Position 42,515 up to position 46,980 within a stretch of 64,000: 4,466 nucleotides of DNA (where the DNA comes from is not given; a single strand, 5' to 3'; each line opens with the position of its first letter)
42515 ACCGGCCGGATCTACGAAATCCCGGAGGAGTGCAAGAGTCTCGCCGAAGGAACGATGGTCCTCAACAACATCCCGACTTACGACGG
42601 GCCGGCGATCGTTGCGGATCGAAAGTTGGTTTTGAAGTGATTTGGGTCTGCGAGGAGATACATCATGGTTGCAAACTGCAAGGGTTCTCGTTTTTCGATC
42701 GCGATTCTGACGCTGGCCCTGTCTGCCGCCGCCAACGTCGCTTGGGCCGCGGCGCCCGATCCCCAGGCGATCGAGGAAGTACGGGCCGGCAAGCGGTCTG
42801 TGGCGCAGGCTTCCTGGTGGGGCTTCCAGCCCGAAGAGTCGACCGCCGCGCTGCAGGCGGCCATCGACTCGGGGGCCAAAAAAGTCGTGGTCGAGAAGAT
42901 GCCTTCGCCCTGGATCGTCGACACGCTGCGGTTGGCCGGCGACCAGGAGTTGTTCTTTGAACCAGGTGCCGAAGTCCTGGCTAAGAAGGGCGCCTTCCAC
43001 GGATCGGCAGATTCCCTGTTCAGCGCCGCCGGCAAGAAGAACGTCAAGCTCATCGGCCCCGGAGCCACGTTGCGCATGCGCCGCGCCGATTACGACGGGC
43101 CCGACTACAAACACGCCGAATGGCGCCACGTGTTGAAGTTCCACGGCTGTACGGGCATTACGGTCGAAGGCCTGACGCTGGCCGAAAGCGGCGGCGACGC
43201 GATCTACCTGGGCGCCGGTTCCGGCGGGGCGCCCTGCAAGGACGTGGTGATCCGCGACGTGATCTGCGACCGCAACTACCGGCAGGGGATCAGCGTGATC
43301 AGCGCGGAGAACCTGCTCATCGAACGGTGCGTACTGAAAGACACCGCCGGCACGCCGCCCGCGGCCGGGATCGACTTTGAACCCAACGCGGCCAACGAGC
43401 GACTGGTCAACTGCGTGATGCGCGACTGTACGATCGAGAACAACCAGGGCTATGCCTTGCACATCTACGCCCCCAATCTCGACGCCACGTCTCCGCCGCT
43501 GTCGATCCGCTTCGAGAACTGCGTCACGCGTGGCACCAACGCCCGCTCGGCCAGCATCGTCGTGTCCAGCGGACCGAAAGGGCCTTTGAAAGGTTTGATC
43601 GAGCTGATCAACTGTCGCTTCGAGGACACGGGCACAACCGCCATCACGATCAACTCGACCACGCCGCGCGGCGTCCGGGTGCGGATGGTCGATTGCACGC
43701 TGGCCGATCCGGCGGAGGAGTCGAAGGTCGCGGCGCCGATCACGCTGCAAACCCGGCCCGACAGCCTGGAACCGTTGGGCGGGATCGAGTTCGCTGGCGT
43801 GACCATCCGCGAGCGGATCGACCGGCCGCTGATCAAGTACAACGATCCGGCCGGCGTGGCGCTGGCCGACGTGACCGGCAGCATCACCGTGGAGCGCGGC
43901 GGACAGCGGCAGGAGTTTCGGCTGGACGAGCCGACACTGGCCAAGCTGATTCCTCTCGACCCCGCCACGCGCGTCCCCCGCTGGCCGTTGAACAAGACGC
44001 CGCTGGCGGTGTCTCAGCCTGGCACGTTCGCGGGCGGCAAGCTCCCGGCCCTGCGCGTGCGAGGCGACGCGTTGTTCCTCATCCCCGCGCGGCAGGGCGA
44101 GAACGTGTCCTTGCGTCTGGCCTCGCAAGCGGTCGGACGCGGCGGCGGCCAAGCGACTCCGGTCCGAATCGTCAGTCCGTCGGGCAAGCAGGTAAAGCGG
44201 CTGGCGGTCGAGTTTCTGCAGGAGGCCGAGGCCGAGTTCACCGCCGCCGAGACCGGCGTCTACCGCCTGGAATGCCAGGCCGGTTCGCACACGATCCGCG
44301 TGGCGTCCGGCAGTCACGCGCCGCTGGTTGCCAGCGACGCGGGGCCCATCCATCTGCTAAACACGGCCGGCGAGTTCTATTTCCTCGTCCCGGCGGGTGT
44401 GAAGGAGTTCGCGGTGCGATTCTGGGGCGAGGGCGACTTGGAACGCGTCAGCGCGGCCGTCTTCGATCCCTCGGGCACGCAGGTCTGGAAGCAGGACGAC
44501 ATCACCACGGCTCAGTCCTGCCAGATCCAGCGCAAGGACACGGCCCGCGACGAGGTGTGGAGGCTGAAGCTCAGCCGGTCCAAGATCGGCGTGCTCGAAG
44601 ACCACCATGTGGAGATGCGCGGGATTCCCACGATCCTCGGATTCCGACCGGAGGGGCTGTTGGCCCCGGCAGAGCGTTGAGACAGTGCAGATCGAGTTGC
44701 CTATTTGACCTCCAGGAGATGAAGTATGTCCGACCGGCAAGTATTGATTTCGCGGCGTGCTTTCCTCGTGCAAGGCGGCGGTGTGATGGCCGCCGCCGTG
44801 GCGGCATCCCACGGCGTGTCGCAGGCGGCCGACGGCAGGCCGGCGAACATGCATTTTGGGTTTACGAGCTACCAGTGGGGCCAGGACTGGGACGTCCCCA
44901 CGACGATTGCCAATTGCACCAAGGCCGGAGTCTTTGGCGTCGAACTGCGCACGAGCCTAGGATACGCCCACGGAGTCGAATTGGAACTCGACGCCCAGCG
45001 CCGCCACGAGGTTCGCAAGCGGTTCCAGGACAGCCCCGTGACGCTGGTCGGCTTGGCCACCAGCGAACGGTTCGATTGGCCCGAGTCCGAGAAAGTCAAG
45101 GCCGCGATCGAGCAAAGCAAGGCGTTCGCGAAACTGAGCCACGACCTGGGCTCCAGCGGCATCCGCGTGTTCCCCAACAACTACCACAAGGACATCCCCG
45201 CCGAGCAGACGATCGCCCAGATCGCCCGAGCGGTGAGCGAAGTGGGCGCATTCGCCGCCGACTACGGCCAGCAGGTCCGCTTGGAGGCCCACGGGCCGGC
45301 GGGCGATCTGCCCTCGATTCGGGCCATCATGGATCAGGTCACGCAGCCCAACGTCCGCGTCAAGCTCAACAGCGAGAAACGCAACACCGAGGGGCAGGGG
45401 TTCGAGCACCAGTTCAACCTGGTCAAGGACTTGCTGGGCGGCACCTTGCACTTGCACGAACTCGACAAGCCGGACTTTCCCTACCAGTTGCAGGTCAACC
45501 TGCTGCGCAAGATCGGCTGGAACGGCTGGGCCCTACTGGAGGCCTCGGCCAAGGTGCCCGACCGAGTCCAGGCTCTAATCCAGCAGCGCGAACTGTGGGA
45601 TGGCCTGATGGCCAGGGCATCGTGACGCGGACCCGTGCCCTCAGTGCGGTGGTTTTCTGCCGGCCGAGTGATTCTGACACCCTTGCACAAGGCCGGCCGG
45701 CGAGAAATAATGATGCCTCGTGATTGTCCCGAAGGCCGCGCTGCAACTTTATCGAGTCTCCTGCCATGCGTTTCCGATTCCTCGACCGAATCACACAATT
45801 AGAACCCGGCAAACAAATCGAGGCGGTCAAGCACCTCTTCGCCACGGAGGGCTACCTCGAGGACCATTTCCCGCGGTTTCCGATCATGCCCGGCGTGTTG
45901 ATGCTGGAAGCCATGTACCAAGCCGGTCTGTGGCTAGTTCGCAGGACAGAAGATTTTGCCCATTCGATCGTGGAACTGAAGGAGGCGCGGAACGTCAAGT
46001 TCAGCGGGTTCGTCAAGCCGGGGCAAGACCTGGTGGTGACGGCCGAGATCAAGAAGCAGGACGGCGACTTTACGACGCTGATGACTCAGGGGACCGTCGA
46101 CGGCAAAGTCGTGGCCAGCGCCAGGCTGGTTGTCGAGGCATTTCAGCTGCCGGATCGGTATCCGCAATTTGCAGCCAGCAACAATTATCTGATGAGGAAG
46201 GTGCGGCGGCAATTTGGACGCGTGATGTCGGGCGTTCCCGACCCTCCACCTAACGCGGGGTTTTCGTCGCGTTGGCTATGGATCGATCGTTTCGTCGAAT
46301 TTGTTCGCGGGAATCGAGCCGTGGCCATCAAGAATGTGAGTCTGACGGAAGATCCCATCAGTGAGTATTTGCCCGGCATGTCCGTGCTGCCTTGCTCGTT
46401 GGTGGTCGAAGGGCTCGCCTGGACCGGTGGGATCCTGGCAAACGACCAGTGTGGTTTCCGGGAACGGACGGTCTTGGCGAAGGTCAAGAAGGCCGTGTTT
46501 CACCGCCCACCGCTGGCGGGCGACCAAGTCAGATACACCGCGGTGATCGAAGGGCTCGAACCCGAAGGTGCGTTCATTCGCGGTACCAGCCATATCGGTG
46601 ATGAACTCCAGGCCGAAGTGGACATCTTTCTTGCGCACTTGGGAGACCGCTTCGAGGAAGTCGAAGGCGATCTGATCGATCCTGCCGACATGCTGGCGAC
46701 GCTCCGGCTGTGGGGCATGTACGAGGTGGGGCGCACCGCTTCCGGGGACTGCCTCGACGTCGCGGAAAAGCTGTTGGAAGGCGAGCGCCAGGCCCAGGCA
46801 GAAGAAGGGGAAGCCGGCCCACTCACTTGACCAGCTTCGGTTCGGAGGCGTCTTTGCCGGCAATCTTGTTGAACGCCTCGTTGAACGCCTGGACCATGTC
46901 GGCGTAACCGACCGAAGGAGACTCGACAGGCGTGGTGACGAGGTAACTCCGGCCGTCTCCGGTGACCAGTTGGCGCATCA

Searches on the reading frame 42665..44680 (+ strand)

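Call 15: search_protein_families(library=pfam, proteins=[window:42665-44680:+], max_evalue=0.001)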
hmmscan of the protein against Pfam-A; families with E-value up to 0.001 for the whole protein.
window:42665-44680:+ (671 aa): 1 family
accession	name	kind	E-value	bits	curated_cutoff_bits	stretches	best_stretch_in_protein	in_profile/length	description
PF13229.12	Beta_helix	-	2.6e-10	40.6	25.9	1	161-268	53-145/158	Right handed beta helix region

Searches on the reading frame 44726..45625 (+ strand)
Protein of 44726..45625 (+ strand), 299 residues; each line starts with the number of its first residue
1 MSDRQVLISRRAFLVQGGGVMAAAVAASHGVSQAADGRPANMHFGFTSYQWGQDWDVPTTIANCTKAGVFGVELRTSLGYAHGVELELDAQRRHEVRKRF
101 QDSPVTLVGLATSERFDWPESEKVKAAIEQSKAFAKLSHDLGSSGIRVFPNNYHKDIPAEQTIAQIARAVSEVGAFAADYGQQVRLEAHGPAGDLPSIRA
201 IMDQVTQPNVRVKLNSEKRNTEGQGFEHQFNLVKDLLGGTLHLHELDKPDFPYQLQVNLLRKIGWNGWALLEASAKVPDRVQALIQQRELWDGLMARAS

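Call 89: search_protein_families(library=pfam, proteins=[window:44726-45625:+], max_evalue=0.001)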
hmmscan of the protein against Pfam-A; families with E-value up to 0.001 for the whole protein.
window:44726-45625:+ (299 aa): 1 family
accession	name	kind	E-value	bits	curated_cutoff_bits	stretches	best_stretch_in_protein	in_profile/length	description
PF01261.30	AP_endonuc_2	-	1.8e-16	61.1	31.1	1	62-276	2-232/249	Xylose isomerase-like TIM barrel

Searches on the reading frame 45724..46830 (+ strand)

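Call 88: search_protein_families(library=pfam, proteins=[window:45724-46830:+], max_evalue=0.001)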
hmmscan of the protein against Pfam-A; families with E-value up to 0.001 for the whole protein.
window:45724-46830:+ (368 aa): 1 family
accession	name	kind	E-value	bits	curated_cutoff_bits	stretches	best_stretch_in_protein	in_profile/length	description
PF07977.19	FabA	-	3.4e-26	92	23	1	13-133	2-137/138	FabA-like domain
